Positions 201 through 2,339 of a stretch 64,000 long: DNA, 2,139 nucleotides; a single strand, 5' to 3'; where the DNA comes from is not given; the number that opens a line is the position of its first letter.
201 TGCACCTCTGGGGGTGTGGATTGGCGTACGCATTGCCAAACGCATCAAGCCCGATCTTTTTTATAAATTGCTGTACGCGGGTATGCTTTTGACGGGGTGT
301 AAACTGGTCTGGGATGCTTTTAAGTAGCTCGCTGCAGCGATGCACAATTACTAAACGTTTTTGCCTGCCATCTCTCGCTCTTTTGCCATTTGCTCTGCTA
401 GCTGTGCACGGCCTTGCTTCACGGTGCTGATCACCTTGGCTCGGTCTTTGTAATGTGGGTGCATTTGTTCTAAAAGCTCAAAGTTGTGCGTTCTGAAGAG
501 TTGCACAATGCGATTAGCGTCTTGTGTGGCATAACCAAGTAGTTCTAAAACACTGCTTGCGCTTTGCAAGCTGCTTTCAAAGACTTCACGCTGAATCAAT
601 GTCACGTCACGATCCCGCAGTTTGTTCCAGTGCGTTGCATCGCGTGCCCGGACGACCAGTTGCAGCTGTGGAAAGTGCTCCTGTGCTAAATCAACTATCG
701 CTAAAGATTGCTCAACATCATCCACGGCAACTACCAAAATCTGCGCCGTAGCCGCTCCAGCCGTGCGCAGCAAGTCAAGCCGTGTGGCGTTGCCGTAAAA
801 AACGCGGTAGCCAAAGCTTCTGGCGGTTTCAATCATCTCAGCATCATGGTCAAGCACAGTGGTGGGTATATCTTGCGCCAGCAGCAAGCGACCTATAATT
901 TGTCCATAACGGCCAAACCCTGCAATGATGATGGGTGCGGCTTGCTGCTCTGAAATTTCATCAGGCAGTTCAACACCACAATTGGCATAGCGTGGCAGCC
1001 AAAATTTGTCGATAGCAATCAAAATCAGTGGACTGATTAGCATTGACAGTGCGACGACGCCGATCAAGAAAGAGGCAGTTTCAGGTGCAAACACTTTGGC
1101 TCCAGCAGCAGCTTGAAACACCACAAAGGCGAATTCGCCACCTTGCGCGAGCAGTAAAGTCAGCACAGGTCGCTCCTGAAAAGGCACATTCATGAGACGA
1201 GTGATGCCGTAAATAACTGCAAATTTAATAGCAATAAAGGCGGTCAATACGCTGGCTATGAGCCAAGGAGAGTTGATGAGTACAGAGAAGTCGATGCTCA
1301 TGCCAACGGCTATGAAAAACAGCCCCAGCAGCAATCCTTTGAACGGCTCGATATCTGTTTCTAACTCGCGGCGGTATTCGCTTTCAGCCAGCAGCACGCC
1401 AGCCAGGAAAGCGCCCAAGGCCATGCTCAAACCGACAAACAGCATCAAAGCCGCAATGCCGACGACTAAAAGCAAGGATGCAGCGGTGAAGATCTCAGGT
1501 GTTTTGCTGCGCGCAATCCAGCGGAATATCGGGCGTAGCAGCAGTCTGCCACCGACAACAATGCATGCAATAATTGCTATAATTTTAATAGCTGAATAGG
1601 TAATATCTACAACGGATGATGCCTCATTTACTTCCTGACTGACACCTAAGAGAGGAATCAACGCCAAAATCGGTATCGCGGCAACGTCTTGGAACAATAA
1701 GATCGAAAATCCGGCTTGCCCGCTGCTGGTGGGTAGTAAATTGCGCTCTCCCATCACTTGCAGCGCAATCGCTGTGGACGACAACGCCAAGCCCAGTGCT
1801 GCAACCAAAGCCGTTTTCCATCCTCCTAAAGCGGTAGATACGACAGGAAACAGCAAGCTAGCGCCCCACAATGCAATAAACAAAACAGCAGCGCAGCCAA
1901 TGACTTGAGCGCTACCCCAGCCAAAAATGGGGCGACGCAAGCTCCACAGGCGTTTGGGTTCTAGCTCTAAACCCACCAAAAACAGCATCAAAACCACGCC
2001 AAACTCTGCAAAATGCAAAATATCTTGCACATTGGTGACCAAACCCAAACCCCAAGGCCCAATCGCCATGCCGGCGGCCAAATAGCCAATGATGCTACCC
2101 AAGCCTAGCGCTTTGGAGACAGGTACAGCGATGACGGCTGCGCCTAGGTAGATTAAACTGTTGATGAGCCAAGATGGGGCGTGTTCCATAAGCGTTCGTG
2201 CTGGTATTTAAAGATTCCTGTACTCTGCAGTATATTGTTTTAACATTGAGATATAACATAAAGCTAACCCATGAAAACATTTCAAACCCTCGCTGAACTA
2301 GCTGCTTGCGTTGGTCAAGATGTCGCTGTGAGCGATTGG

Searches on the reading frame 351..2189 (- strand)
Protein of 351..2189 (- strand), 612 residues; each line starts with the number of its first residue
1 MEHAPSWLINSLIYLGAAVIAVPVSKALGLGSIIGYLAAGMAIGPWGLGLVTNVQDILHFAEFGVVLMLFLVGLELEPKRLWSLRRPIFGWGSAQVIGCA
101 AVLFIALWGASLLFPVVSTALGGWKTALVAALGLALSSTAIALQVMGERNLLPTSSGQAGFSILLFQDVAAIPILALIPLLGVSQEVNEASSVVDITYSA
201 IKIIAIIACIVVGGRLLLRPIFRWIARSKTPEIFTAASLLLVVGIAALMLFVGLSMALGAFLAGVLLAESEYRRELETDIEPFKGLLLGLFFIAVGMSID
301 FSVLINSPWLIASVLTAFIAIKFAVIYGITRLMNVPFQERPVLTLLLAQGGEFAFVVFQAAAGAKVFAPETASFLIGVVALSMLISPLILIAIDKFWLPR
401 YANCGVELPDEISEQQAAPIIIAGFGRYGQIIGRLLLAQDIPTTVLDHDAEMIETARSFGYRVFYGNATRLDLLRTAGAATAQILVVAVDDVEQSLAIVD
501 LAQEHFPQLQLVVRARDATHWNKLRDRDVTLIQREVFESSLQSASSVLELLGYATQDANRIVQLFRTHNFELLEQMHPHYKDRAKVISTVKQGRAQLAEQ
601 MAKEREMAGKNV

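Call 10: search_protein_families(library=ncbifam, proteins=[window:351-2189:-])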
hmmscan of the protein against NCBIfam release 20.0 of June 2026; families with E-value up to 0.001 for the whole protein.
window:351-2189:- (612 aa): 11 families
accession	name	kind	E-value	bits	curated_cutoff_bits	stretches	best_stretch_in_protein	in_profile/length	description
NF002924.0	PRK03562.1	equivalog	1.7e-271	902.2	752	1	4-607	3-592/623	glutathione-regulated potassium-efflux system protein KefC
NF002973.0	PRK03659.1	equivalog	1.2e-190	635.1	804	1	6-606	5-589/602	glutathione-regulated potassium-efflux system protein KefB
TIGR00932.1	2a37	subfamily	4e-80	269.3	238.3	1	16-300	2-275/275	monovalent cation:proton antiporter-2 (CPA2) family protein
NF007950.1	PRK10669.1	equivalog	3.8e-54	184.5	700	1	18-524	18-524/547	YbaL family putative K(+) efflux transporter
NF045626.1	FeTrans_MagA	equivalog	1.2e-36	126.5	700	1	11-395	12-379/386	iron transporter MagA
NF007031.0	PRK09496.1-2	equivalog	3e-07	29.9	289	1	420-529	3-117/458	Trk system potassium transporter TrkA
NF007032.0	PRK09496.1-4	equivalog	4.9e-07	29.1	309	1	420-522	3-106/457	Trk system potassium transporter TrkA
NF007039.0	PRK09496.3-2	equivalog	3.1e-06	26.3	293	1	420-553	3-137/446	Trk system potassium transporter TrkA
NF007030.0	PRK09496.1-1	equivalog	3.4e-06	25.9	371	1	420-521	3-105/458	Trk system potassium transporter TrkA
NF007043.0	PRK09496.3-6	equivalog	0.00039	19.3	384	1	420-493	3-75/445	Trk system potassium transporter TrkA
NF007034.0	PRK09496.2-1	subfamily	0.00047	19.2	344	1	420-505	3-88/445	Trk system potassium transporter TrkA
